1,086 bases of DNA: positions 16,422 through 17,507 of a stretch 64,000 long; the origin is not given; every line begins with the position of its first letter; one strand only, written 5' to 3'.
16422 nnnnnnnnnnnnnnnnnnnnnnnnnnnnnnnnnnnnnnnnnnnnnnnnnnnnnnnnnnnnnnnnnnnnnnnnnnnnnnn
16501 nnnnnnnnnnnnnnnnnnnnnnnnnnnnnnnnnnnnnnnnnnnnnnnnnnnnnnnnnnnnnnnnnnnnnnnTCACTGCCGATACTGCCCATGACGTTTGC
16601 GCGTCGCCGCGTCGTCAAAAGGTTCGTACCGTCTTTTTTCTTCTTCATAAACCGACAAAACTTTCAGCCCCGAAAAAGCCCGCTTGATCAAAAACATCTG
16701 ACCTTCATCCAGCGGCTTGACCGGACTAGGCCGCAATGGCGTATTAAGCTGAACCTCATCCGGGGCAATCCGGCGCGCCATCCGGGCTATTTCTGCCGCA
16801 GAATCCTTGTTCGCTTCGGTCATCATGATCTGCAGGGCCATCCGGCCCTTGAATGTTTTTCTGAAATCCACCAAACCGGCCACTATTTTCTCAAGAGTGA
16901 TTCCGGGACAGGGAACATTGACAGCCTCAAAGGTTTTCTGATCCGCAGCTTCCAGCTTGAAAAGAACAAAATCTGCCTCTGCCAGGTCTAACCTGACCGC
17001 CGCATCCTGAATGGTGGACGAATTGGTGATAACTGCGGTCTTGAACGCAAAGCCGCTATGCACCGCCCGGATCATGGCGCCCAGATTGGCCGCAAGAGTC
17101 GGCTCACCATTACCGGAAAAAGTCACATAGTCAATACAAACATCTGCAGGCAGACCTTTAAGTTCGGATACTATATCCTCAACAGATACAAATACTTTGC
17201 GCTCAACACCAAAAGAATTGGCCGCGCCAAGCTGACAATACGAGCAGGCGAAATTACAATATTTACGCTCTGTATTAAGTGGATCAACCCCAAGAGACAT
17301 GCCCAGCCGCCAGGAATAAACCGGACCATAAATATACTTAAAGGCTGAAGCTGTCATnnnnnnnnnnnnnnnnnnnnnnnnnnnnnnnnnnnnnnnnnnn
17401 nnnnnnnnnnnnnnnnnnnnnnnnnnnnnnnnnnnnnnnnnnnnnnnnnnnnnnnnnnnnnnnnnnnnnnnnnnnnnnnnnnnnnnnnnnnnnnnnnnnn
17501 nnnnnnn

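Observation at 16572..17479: Tandem NrdR boxes place an uncharacterised radical SAM enzyme at the head of the class III RNR operon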

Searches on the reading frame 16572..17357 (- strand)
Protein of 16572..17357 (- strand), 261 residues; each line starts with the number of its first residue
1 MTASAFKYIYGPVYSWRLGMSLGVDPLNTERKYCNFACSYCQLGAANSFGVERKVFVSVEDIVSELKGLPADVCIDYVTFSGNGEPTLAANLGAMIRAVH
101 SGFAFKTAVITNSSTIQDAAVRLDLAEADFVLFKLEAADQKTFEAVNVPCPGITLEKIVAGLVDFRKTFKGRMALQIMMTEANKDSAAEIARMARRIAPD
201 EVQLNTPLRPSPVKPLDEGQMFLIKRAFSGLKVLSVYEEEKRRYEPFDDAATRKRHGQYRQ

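Call 7: search_protein_families(library=pfam, proteins=[window:16572-17357:-])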
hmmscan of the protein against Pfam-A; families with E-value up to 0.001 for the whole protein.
window:16572-17357:- (261 aa): 1 family
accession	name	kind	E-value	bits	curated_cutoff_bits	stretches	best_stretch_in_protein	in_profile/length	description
PF04055.27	Radical_SAM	-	4.8e-13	50.1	29.5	1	33-193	6-165/166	Radical SAM superfamily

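Call 8: search_protein_families(library=ncbifam, proteins=[window:16572-17357:-])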
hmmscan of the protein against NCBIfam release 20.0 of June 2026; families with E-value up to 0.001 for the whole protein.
window:16572-17357:- (261 aa): 10 families
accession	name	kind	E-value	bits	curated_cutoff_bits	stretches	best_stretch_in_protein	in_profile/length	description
TIGR02666.1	moaA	equivalog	2.5e-10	39.8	284.05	1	33-250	19-229/336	GTP 3',8-cyclase MoaA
TIGR04317.1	W_rSAM_matur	equivalog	7.7e-10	38.4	380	1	32-203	12-180/349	tungsten cofactor oxidoreductase radical SAM maturase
TIGR02668.1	moaA_archaeal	equivalog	1.1e-09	37.7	325.25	1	32-200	18-179/303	GTP 3',8-cyclase MoaA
TIGR02495.1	NrdG2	equivalog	3.7e-09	36.2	131.15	1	34-150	26-136/193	anaerobic ribonucleoside-triphosphate reductase activating protein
NF038283.1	viperin_w_prok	equivalog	1.5e-07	30.9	180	1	33-142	11-121/281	viperin family antiviral radical SAM protein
NF001199.0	PRK00164.2-1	equivalog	1.7e-07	30.7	231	1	32-168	20-148/308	GTP 3',8-cyclase MoaA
TIGR03972.1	rSAM_TYW1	equivalog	3.2e-07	29.7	317.95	1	78-202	122-243/297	4-demethylwyosine synthase TYW1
TIGR03365.1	Bsubt_queE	equivalog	1.7e-06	27.7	206.1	1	9-124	8-120/238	7-carboxy-7-deazaguanine synthase QueE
TIGR03963.1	rSAM_QueE_Clost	equivalog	9.6e-06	25.4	260.1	1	32-115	27-104/219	putative 7-carboxy-7-deazaguanine synthase QueE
TIGR02493.1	PFLA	equivalog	0.00085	18.8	231.75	0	34-147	25-138/235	pyruvate formate-lyase-activating protein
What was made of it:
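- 16572..17357 (-): Uncharacterised radical SAM protein, 261 aa, single CX3CX2C, first gene of the operon. PF04055 is the only family passed; all NCBIfam hits are far below their cut-offs (calls 7, 8).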

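Call 11: find_homologous_proteins(query=window:16575-17357:-)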
Query window:16575-17357:- (261 aa): 1933 proteins with E <= 0.001 among 2550 candidates; the best 120 are listed.
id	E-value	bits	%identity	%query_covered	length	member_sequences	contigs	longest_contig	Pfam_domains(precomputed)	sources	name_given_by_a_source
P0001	2.3e-169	579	100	100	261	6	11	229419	PF04055.28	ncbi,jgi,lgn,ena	jgi:wyosine [tRNA(Phe)-imidazoG37] synthetase (radical SAM superfamily)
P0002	3.4e-98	346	59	100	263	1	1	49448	PF04055.28,PF13353.12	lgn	-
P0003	9.1e-98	345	60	100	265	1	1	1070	PF04055.28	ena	-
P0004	1.8e-97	344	61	100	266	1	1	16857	PF04055.28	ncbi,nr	ncbi:MAG: radical SAM protein [Candidatus Omnitrophica bacterium]|nr:radical SAM protein [Candidatus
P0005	4.0e-97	343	59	99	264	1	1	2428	PF04055.28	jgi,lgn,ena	-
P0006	5.1e-97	342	60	100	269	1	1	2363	PF04055.28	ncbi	-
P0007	6.0e-97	342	60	100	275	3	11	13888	PF04055.28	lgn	-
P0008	7.6e-97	342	60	99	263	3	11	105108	PF04055.28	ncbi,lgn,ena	-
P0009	3.5e-96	340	60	100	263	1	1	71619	PF04055.28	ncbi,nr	ncbi:MAG: radical SAM protein [Candidatus Omnitrophica bacterium]|nr:radical SAM protein [Candidatus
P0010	4.3e-96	339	61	100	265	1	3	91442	PF04055.28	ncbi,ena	-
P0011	1.1e-95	338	60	100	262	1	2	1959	PF04055.28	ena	-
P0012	1.3e-94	334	59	100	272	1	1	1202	PF04055.28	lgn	-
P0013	1.8e-94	334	60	99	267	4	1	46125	PF04055.28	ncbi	-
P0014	2.9e-94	333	57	100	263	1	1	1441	PF04055.28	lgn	-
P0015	8.5e-94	332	58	99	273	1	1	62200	PF04055.28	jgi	jgi:wyosine [tRNA(Phe)-imidazoG37] synthetase (radical SAM superfamily)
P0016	8.7e-94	332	58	100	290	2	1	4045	PF04055.28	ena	-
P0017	9.3e-94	332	59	100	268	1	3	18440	PF04055.28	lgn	-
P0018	1.6e-93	331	60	98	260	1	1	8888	PF04055.28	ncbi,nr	ncbi:MAG: radical SAM protein, partial [Elusimicrobia bacterium]|nr:radical SAM protein [Elusimicrob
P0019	3.0e-93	330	60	100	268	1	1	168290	PF04055.28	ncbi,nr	ncbi:MAG: radical SAM protein [Candidatus Omnitrophica bacterium]|nr:radical SAM protein [Candidatus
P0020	3.0e-93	330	58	100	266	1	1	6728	PF04055.28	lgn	-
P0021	4.2e-93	329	57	100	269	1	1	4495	PF04055.28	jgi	jgi:wyosine [tRNA(Phe)-imidazoG37] synthetase (radical SAM superfamily)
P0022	4.5e-93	329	59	100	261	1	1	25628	PF04055.28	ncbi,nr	ncbi:MAG: radical SAM protein [Candidatus Omnitrophica bacterium]|nr:radical SAM protein [Candidatus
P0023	4.8e-93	329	60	99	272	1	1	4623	PF04055.28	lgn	-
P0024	6.2e-93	329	57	99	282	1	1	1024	PF04055.28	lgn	-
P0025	7.8e-92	325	60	100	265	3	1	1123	PF04055.28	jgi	jgi:wyosine [tRNA(Phe)-imidazoG37] synthetase (radical SAM superfamily)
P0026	1.9e-91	324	58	100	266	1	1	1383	PF04055.28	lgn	-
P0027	5.9e-91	322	59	100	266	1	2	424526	PF04055.28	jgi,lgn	jgi:wyosine [tRNA(Phe)-imidazoG37] synthetase (radical SAM superfamily)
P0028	7.7e-91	322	57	100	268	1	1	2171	PF04055.28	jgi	jgi:wyosine [tRNA(Phe)-imidazoG37] synthetase (radical SAM superfamily)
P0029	2.4e-90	320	56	100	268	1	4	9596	PF04055.28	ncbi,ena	-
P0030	2.8e-90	320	59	100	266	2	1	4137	PF04055.28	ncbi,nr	ncbi:MAG: radical SAM protein [Candidatus Omnitrophica bacterium]|nr:radical SAM protein [Candidatus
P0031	2.2e-89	317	57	100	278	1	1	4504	PF04055.28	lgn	-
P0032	2.4e-89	317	55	100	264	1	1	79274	PF04055.28,PF13353.12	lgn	-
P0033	5.2e-89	316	57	100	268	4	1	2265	PF04055.28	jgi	jgi:wyosine [tRNA(Phe)-imidazoG37] synthetase (radical SAM superfamily)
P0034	1.9e-88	314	57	100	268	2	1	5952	PF04055.28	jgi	jgi:wyosine [tRNA(Phe)-imidazoG37] synthetase (radical SAM superfamily)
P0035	3.1e-88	314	59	100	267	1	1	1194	PF04055.28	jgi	jgi:wyosine [tRNA(Phe)-imidazoG37] synthetase (radical SAM superfamily)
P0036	9.7e-88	312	55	100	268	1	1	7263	PF04055.28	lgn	-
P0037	2.2e-87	311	58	98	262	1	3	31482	PF04055.28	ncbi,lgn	ncbi:MAG: radical SAM protein [Candidatus Omnitrophota bacterium]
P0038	2.3e-87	311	57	99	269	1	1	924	PF04055.28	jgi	jgi:wyosine [tRNA(Phe)-imidazoG37] synthetase (radical SAM superfamily)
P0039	3.2e-87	310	55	98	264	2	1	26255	PF04055.28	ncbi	-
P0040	4.2e-87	310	56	98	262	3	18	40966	PF04055.28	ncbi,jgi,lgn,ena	-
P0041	7.9e-87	309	55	100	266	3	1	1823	PF04055.28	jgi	jgi:wyosine [tRNA(Phe)-imidazoG37] synthetase (radical SAM superfamily)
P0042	2.1e-86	308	56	100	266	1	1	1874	PF04055.28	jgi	jgi:wyosine [tRNA(Phe)-imidazoG37] synthetase (radical SAM superfamily)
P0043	2.7e-86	307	56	100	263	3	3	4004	PF04055.28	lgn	-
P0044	5.2e-86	306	56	100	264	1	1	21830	PF04055.28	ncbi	ncbi:MAG: radical SAM protein [Candidatus Omnitrophota bacterium]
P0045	2.5e-85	304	57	99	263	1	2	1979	PF04055.28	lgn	-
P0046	2.8e-85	304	55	100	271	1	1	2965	PF04055.28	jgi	jgi:wyosine [tRNA(Phe)-imidazoG37] synthetase (radical SAM superfamily)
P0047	3.6e-85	303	55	100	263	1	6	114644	PF04055.28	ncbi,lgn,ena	-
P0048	4.4e-85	303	56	98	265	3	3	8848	PF04055.28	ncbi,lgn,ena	-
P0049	4.6e-85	303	54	100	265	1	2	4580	PF04055.28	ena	-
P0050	5.3e-85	303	56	98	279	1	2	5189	PF04055.28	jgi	-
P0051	1.6e-84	301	54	99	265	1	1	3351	PF04055.28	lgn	-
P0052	2.3e-84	301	55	99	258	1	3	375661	PF04055.28,PF13353.12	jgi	-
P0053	2.5e-84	301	59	92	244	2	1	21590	PF04055.28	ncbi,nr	ncbi:MAG: radical SAM protein [Candidatus Omnitrophica bacterium]|nr:radical SAM protein [Candidatus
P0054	3.3e-84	300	55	100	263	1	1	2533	PF04055.28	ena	-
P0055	8.9e-84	299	54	100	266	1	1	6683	PF04055.28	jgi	jgi:wyosine [tRNA(Phe)-imidazoG37] synthetase (radical SAM superfamily)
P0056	1.4e-83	298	54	100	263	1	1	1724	PF04055.28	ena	-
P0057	1.5e-83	298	57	93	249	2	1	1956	PF04055.28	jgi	jgi:wyosine [tRNA(Phe)-imidazoG37] synthetase (radical SAM superfamily)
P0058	1.8e-83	298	58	93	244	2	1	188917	PF04055.28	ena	-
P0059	2.6e-83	297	55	99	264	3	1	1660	PF04055.28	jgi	-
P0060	7.2e-83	296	54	100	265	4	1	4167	PF04055.28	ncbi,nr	ncbi:MAG: radical SAM protein [Candidatus Omnitrophica bacterium]|nr:radical SAM protein [Candidatus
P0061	1.0e-82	295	54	100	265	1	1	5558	PF04055.28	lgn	-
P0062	1.2e-82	295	55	98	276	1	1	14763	PF04055.28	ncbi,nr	ncbi:MAG: radical SAM protein [Candidatus Omnitrophica bacterium]|nr:radical SAM protein [Candidatus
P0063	1.6e-82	295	53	99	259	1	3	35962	PF04055.28,PF13353.12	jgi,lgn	-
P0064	4.9e-82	293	54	99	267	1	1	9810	PF04055.28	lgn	-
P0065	5.3e-82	293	52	100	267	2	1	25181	PF04055.28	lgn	-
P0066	6.1e-82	293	54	98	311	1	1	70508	PF04055.28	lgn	-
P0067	6.4e-82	293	55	100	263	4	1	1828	PF04055.28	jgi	jgi:wyosine [tRNA(Phe)-imidazoG37] synthetase (radical SAM superfamily)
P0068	1.3e-81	292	54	100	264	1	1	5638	PF04055.28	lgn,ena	-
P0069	1.7e-81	291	56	93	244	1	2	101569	PF04055.28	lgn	-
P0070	1.7e-81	291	53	98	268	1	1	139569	PF04055.28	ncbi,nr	ncbi:MAG: radical SAM protein [Candidatus Omnitrophica bacterium]|nr:radical SAM protein [Candidatus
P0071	1.7e-81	291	54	100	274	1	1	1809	PF04055.28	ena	-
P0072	1.7e-81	291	54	98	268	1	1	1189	PF04055.28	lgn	-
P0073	1.8e-81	291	52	100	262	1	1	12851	PF04055.28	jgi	-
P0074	3.8e-81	290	53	100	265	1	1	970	PF04055.28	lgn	-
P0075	4.5e-81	290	53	100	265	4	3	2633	PF04055.28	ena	-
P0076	4.9e-81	290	55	98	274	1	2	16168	PF04055.28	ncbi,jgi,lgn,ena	-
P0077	5.4e-81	290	55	98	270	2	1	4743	PF04055.28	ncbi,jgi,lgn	-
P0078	5.7e-81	290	53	100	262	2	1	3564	PF04055.28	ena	-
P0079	7.1e-81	289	54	100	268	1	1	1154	PF04055.28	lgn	-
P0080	7.1e-81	289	54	100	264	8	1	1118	PF04055.28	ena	-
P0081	7.2e-81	289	53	100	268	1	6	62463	PF04055.28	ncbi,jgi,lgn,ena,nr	ncbi:MAG TPA: radical SAM protein [Candidatus Omnitrophica bacterium]|nr:MAG: hypothetical protein A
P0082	9.4e-81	289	52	100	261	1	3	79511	PF04055.28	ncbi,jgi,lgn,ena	-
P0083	1.1e-80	289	52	100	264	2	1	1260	PF04055.28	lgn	-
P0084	1.5e-80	288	53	100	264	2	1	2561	PF04055.28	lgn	-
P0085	2.1e-80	288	54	98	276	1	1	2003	PF04055.28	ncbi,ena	-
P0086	2.6e-80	288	52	100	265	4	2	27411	PF04055.28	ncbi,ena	-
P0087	3.3e-80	287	53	98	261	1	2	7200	PF04055.28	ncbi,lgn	-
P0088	5.5e-80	286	53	100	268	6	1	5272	PF04055.28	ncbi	-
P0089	6.0e-80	286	54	100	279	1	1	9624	PF04055.28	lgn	-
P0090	6.0e-80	286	53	100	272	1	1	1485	PF04055.28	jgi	jgi:wyosine [tRNA(Phe)-imidazoG37] synthetase (radical SAM superfamily)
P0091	6.7e-80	286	54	100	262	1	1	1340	PF04055.28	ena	-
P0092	7.7e-80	286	53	98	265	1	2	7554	PF04055.28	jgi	-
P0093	8.7e-80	286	51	100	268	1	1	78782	PF04055.28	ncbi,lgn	-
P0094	9.0e-80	286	54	98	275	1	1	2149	PF04055.28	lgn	-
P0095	9.2e-80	286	54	98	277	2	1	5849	PF04055.28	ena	-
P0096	1.1e-79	286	53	100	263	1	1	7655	PF04055.28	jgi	-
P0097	1.3e-79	285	52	99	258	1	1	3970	PF04055.28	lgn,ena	-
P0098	1.6e-79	285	53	100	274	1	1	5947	PF04055.28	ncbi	-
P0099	1.6e-79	285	53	100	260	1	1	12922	PF04055.28,PF13353.12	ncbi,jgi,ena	ncbi:MAG: radical SAM protein [Candidatus Omnitrophota bacterium]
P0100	1.9e-79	285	52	100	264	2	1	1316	PF04055.28,PF13353.12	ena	-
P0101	2.1e-79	285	53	100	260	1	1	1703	PF04055.28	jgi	jgi:wyosine [tRNA(Phe)-imidazoG37] synthetase (radical SAM superfamily)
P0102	2.2e-79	285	51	100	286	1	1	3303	PF04055.28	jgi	jgi:wyosine [tRNA(Phe)-imidazoG37] synthetase (radical SAM superfamily)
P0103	2.2e-79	284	54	98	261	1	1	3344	PF04055.28,PF13353.12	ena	-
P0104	2.5e-79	284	53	100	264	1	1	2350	PF04055.28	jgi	-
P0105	4.3e-79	284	53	100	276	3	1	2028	PF04055.28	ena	-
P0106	4.3e-79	284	53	100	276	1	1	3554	PF04055.28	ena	-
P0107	4.5e-79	283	53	100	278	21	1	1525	PF04055.28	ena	-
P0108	5.4e-79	283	52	100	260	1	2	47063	PF04055.28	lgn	-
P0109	6.0e-79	283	52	100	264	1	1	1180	PF04055.28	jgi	-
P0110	6.3e-79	283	54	98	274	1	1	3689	PF04055.28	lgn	-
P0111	6.5e-79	283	54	100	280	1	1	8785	PF04055.28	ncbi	-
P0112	8.3e-79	283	53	100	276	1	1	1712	PF04055.28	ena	-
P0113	8.9e-79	283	52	100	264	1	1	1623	PF04055.28,PF13353.12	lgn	-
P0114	9.4e-79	282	53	100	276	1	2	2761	PF04055.28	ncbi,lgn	-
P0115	1.1e-78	282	51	100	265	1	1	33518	PF04055.28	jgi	-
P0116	1.2e-78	282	52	100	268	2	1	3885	PF04055.28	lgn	-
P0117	1.7e-78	282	52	99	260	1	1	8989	PF04055.28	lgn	-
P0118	2.3e-78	281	50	100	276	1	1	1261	PF04055.28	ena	-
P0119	2.5e-78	281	54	98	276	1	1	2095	PF04055.28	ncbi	-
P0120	2.5e-78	281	54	98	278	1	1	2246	PF04055.28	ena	-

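Call 13: find_related_loci(query=A1, collection=genome_contigs, flank=10000)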
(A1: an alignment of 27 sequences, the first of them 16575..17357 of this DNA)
Query A1 (261 aa) in genome_contigs; peptide patterns used: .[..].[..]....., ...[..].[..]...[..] (x = any residue, [..] = any of these).
599 stretches matched a pattern (row limit reached: there are more); 591 encode a relative of the query (tblastn E <= 1e-3); the best 80 are kept; 80 distinct loci.
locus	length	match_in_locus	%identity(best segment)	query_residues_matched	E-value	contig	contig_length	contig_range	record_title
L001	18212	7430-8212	60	1-259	2e-105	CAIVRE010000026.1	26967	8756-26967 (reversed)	MAG: Candidatus Omnitrophica bacterium isolate AM-lipid-02-D9_bin-0629 genome assembly, contig: bin-0629:26/34, whole ge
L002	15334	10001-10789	60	1-261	5e-105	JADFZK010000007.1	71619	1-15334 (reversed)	MAG: Candidatus Omnitrophota bacterium isolate nHGRbin18 nHGR_bin18_NODE_135_length_71619_cov_16.077818, whole genome sh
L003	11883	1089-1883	60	1-260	8e-105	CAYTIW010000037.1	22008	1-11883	MAG TPA_asm: uncultured Planctomycetales bacterium isolate binchicken_co115_236 genome assembly, contig: NODE_3860_lengt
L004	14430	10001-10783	59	1-259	2e-104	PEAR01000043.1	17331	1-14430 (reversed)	MAG: Candidatus Omnitrophota bacterium isolate Cal1bin1 scaffold117, whole genome shotgun sequence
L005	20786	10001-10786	60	1-259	5e-104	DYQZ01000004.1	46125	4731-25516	MAG TPA_asm: Candidatus Omnitrophus sp. isolate SulCav_GS10_10_48_10 SulCav_GS10_10_375_length_46125_cov_5_708400, whole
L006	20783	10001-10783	59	1-261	8e-102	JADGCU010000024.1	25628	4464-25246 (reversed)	MAG: Candidatus Omnitrophota bacterium isolate nXXbin4 nXX_bin4_NODE_188_length_25628_cov_4.461463, whole genome shotgun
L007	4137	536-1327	59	1-260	2e-100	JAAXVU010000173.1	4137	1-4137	MAG: Candidatus Omnitrophota bacterium isolate W9_Combined_metabat1_094 W9_Combined_metabat1_094_NODE_17168, whole genom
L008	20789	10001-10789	58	1-261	3e-97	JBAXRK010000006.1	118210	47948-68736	MAG: Candidatus Omnitrophota bacterium isolate ELA581 MAG581_6, whole genome shotgun sequence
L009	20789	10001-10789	60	1-260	2e-96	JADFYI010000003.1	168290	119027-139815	MAG: Candidatus Omnitrophota bacterium isolate nDJH6bin28 nDJH6_bin28_NODE_33_length_168290_cov_14.374952, whole genome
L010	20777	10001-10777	56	1-257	9e-96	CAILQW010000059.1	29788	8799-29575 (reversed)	MAG: Candidatus Omnitrophica bacterium isolate AM4_bin-704 genome assembly, contig: bin-704:59/67, whole genome shotgun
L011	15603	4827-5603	54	1-259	7e-95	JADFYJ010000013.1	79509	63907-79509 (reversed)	MAG: Candidatus Omnitrophota bacterium isolate nDJH6bin5 nDJH6_bin5_NODE_13_length_79509_cov_9.818410, whole genome shot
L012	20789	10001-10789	55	1-257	3e-95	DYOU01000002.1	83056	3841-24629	MAG TPA_asm: Candidatus Elulimicrobium sp. isolate SulCav_GS09_5_2_46_18 SulCav_GS09_5_180_length_83056_cov_9_694702, wh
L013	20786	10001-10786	56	1-260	3e-94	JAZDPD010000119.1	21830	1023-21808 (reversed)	MAG: Candidatus Omnitrophota bacterium isolate MEGAHIT-group-0.817 k141_19612489, whole genome shotgun sequence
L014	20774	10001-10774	55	3-261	8e-94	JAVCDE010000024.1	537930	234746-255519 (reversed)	MAG: Candidatus Aceula meridiana isolate MAG_3300035698_985 Ga0374944_593031, whole genome shotgun sequence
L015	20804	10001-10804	54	1-260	1e-93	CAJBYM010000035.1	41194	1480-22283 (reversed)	MAG: Candidatus Omnitrophica bacterium isolate Loc090907-5m_bin-489 genome assembly, contig: bin-489:035/139, whole geno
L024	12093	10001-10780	51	1-261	6e-88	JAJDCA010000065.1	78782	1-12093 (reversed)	MAG: Candidatus Omnitrophota bacterium isolate OFTM38 OFTM38_64, whole genome shotgun sequence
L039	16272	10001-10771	51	1-258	4e-84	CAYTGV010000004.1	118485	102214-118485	MAG TPA_asm: uncultured Planctomycetia bacterium isolate SRP191223_co1_41 genome assembly, contig: NODE_48_length_118485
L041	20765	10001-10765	52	6-261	9e-84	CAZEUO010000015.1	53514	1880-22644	MAG TPA_asm: uncultured Planctomycetales bacterium isolate SRP178908_co1_326 genome assembly, contig: NODE_297_length_53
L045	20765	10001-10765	50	4-261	1e-83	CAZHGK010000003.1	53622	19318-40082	MAG TPA_asm: uncultured Planctomycetales bacterium isolate SRP278252_co2_12 genome assembly, contig: NODE_1011_length_53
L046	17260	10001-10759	51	6-259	4e-83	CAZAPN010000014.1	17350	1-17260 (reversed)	MAG TPA_asm: uncultured Planctomycetales bacterium isolate binchicken_co154_239 genome assembly, contig: NODE_5695_lengt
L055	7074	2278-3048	51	1-258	5e-82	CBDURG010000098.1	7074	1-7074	MAG TPA_asm: uncultured bacterium isolate SRR21487744_concoct_83 genome assembly, contig: ERZ25748493.6487, whole genome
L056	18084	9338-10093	52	6-258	5e-82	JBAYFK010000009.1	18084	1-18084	MAG: Candidatus Omnitrophota bacterium isolate SO_2016_GW1_1 scaffold05323_OW334_2016, whole genome shotgun sequence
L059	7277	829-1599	50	1-258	6e-82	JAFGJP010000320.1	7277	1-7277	MAG: Candidatus Auribacterota bacterium isolate Zod_Metabat.284 k87_13760227, whole genome shotgun sequence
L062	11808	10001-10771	51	1-258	7e-82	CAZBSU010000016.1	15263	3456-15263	MAG TPA_asm: uncultured Planctomycetales bacterium isolate binchicken_co256_149 genome assembly, contig: NODE_9070_lengt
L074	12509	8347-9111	50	4-261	3e-81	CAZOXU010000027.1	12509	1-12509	MAG TPA_asm: uncultured Planctomycetales bacterium isolate SRP278252_co2_25 genome assembly, contig: NODE_10583_length_1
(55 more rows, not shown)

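Call 15: search_solved_structures(query=A1, max_evalue=1, show_alignments=2)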
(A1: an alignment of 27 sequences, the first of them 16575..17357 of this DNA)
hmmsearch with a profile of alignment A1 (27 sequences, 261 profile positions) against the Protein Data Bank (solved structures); distinct sequences matched with E-value up to 1: 22.
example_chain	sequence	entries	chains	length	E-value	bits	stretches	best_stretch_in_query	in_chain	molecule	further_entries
5tgs_A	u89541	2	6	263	1.8e-05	27.4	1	18-114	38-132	7-carboxy-7-deazaguanine synthase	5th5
7n7h_A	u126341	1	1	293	8.5e-05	25.2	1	31-186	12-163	VIPERIN-LIKE ENZYME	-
9dgw_A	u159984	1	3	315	0.00011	24.8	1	21-149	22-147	Radical SAM core domain-containing protein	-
9dfw_A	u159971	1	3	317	0.00011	24.8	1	21-149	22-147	Radical SAM core domain-containing protein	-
6b4c_A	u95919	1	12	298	0.00024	23.7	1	31-149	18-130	Viperin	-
7n7i_A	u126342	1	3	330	0.0003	23.4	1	31-149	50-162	Viperin-like enzyme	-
9dfu_A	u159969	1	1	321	0.00063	22.3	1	23-179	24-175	Radical SAM core domain-containing protein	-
9dfn_A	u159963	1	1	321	0.00077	22.1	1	31-179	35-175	Radical SAM core domain-containing protein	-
2fb2_A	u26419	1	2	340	0.0013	21.3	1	32-158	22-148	Molybdenum cofactor biosynthesis protein A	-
1tv7_A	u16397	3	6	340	0.0014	21.2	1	32-158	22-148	Molybdenum cofactor biosynthesis protein A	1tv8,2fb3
7tol_A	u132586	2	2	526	0.0022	20.6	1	32-140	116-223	glycerol dibiphytanyl glycerol tetraether - macrocyclic archaeol synthase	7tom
4k37_A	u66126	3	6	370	0.014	18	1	25-119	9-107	Anaerobic sulfatase-maturating enzyme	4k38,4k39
4k36_A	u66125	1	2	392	0.015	17.8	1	25-119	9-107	Anaerobic sulfatase-maturating enzyme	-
6q2p_A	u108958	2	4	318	0.017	17.7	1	31-174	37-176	Radical S-adenosyl methionine domain-containing protein 2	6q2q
5vsl_A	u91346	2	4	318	0.017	17.7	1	31-174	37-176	Radical S-adenosyl methionine domain-containing protein 2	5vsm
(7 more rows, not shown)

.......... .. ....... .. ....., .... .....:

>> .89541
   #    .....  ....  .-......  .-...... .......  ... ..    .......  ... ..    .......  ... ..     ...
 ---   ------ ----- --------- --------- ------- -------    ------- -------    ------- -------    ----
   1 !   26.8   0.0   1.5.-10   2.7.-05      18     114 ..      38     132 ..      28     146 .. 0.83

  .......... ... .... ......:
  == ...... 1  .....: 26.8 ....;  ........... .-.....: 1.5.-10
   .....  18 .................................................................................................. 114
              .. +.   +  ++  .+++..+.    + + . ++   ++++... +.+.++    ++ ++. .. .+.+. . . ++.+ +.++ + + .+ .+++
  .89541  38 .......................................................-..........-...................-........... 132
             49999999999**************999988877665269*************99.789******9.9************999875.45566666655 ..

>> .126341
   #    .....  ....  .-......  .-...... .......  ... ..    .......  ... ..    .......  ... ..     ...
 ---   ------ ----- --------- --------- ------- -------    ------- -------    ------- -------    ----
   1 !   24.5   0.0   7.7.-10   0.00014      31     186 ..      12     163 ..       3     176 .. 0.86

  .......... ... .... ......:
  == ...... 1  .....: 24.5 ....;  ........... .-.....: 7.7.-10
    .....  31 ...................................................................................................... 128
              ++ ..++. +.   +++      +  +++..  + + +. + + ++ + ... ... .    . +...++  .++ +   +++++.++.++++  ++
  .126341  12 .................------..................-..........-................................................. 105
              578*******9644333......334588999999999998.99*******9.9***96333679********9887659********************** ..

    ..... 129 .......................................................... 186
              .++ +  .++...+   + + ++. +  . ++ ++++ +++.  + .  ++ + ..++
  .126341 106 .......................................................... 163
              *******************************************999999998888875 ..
